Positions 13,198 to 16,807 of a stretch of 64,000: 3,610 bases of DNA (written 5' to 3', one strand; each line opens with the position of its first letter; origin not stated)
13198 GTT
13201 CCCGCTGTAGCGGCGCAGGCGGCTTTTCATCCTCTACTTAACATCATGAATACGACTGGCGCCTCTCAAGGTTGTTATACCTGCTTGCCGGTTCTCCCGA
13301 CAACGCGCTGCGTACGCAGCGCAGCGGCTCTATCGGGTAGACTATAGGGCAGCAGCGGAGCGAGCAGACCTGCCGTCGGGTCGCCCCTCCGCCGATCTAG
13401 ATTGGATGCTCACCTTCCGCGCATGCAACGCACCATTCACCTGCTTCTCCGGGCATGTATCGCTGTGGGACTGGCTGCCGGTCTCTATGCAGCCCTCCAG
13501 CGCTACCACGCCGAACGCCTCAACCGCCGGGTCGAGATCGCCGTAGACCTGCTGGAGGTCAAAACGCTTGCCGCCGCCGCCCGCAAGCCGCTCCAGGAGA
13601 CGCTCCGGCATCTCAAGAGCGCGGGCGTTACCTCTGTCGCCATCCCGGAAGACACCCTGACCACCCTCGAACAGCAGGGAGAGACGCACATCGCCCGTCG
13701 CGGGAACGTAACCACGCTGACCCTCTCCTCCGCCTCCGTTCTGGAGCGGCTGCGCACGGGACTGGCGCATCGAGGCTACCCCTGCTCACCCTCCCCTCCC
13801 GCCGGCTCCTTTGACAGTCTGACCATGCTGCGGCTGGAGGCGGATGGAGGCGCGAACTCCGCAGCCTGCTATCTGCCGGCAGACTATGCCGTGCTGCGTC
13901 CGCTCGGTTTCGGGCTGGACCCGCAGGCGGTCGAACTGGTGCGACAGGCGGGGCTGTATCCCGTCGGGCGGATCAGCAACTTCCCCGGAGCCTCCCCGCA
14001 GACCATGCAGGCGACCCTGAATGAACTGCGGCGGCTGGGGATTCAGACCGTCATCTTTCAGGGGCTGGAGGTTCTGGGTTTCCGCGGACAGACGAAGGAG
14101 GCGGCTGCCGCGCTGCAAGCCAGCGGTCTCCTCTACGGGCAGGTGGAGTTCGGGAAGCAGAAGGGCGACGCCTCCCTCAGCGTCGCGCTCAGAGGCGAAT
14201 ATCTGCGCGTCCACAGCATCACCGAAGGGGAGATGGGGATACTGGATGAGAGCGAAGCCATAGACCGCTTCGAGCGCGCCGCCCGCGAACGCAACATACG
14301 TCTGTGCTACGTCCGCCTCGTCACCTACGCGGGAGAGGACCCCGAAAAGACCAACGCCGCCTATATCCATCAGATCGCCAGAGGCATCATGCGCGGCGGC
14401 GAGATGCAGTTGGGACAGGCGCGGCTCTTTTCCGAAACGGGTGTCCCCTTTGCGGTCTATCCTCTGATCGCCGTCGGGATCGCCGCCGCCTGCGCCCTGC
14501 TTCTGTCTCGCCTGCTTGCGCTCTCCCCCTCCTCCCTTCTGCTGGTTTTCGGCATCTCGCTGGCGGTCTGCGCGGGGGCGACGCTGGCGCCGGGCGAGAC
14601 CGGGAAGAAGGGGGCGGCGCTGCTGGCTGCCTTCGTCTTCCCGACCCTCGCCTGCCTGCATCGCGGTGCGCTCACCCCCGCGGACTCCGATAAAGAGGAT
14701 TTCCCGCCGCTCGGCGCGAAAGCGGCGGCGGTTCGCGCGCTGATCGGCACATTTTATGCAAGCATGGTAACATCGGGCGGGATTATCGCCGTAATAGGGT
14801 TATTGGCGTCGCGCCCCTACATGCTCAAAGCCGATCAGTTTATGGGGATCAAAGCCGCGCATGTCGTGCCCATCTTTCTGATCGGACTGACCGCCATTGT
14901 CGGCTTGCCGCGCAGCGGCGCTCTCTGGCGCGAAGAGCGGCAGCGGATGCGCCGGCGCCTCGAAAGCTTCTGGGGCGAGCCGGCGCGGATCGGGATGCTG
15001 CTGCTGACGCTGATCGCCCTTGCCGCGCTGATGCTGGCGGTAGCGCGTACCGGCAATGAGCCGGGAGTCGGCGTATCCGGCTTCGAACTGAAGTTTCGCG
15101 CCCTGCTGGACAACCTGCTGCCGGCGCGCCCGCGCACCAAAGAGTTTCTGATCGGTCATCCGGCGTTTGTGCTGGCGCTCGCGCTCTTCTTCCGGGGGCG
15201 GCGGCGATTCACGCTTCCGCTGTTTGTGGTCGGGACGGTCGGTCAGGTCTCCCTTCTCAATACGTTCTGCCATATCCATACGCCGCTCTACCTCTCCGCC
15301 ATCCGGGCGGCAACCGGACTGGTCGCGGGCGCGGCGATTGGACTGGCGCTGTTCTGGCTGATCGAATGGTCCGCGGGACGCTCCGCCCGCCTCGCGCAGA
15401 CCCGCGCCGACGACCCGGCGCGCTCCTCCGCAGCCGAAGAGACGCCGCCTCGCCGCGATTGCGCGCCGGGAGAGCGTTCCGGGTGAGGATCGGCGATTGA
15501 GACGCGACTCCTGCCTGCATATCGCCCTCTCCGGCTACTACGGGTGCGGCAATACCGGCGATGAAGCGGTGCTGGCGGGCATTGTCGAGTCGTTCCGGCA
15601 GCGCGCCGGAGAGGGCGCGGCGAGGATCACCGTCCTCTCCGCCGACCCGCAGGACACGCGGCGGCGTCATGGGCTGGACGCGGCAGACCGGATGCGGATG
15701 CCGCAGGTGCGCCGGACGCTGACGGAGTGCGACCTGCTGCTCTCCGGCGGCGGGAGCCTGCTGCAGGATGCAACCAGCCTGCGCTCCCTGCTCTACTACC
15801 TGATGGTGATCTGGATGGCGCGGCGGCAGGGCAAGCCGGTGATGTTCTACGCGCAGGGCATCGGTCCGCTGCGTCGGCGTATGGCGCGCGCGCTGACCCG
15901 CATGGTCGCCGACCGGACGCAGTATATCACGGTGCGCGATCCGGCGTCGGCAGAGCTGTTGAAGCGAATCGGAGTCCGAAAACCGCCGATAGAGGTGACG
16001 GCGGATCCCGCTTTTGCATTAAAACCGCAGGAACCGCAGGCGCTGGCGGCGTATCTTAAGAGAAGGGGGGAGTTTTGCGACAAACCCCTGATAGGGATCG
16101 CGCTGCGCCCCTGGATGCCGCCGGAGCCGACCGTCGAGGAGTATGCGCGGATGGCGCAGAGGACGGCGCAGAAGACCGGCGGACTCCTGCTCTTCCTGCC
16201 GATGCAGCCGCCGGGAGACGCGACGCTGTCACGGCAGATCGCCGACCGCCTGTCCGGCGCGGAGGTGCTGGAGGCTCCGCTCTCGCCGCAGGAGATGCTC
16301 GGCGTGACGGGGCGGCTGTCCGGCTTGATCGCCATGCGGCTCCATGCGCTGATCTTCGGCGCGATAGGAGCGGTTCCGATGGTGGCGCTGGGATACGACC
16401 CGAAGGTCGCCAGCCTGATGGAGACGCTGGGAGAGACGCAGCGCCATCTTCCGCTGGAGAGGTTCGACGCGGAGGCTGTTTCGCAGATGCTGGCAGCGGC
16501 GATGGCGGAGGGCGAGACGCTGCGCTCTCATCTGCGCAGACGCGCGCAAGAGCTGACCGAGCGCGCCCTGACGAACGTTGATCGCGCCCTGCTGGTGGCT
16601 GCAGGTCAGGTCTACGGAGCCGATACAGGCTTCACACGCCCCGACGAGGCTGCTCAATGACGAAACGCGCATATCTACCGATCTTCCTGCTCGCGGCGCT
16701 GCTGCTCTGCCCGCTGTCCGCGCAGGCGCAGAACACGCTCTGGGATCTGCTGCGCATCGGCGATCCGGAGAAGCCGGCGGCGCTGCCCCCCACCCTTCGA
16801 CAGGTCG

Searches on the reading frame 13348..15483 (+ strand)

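Call 54: search_protein_families(library=pfam, proteins=[window:13348-15483:+], max_evalue=0.0001)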
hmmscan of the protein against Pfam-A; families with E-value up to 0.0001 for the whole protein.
window:13348-15483:+ (712 aa): 1 family
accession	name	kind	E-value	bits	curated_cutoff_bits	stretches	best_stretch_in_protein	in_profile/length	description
PF18949.5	DUF5693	-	7.5e-139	464.4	29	1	60-674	1-607/609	Family of unknown function (DUF5693)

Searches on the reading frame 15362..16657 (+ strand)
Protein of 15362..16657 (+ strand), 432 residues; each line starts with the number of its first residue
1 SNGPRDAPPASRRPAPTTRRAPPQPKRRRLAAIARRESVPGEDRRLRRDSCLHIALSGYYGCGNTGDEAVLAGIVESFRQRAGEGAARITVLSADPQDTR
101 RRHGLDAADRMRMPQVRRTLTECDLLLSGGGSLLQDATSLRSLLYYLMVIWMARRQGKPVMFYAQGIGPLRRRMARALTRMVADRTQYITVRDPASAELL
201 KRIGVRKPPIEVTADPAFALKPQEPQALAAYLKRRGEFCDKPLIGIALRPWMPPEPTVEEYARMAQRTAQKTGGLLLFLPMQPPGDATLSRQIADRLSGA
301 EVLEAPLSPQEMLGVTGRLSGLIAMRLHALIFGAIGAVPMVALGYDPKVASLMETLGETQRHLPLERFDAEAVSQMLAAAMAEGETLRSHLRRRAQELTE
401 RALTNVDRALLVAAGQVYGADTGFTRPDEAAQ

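Call 54: search_protein_families(library=pfam, proteins=[window:15362-16657:+], max_evalue=0.0001)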
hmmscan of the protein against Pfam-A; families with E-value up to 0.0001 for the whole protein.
window:15362-16657:+ (432 aa): 1 family
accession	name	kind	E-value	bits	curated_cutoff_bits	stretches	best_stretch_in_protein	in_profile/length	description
PF04230.19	PS_pyruv_trans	-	2e-42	146.5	25.3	1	64-347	1-280/280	Polysaccharide pyruvyl transferase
